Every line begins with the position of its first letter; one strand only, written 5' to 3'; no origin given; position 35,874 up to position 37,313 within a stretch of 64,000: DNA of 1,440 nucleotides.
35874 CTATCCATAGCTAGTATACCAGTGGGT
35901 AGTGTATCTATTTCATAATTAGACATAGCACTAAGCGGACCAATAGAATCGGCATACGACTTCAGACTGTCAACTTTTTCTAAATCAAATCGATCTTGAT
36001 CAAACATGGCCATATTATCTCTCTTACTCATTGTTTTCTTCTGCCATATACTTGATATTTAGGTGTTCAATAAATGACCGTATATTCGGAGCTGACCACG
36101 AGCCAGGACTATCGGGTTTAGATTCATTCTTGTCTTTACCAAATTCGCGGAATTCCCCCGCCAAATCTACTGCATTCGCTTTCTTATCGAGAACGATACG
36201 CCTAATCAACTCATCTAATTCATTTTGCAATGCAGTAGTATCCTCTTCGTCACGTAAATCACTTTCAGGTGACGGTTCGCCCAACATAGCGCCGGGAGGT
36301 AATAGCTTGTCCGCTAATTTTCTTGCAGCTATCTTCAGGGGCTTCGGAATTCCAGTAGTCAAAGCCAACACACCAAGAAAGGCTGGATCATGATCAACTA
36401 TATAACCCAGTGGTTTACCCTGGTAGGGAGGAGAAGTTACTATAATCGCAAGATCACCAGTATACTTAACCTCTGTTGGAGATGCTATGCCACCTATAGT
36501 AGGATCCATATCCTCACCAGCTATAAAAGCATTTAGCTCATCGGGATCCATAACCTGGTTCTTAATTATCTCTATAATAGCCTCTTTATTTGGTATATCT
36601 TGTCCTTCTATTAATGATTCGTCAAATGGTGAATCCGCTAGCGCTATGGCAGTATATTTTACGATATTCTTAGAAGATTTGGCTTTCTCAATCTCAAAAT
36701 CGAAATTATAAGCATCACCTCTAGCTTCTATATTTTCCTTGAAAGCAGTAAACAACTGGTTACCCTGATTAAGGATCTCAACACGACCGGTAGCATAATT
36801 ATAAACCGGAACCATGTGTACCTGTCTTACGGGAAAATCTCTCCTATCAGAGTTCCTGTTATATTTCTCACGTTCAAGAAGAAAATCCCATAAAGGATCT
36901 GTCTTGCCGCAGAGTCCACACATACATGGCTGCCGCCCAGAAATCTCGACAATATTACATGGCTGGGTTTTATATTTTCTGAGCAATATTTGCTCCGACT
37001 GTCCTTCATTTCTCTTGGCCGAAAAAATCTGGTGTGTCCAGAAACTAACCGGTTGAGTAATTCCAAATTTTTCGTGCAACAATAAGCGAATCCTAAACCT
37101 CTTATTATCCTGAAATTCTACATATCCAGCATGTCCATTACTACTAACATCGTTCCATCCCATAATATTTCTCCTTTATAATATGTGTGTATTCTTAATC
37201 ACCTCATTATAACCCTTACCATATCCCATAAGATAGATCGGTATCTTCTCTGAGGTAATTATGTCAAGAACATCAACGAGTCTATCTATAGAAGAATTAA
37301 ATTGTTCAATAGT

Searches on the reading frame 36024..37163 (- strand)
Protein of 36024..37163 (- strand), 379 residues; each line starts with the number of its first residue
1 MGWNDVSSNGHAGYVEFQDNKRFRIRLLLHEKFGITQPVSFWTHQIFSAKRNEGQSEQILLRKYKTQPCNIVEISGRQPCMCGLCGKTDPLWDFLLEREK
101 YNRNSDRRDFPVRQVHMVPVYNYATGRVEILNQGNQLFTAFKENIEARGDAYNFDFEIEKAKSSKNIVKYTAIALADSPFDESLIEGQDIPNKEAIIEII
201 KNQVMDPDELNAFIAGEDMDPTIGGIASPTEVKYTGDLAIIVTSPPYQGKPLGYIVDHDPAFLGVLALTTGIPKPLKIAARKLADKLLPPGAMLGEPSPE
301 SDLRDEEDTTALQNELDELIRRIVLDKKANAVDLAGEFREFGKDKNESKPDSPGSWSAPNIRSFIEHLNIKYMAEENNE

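Call 15: search_protein_families(library=pfam, proteins=[window:36024-37163:-], max_evalue=0.01)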
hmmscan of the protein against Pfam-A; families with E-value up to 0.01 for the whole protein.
window:36024-37163:- (379 aa): 0 families

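Call 96: search_protein_families(library=pfam, proteins=[window:36024-37163:-], max_evalue=1)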
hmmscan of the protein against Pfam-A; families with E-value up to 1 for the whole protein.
window:36024-37163:- (379 aa): 0 families

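Call 114: search_protein_families(library=phrogs, proteins=[window:36024-37163:-], max_evalue=0.01)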
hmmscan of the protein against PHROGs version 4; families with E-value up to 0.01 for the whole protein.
window:36024-37163:- (379 aa): 1 family
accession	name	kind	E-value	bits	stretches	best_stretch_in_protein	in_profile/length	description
phrog_8542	-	unknown function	0.0031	18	1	109-180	114-193/298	-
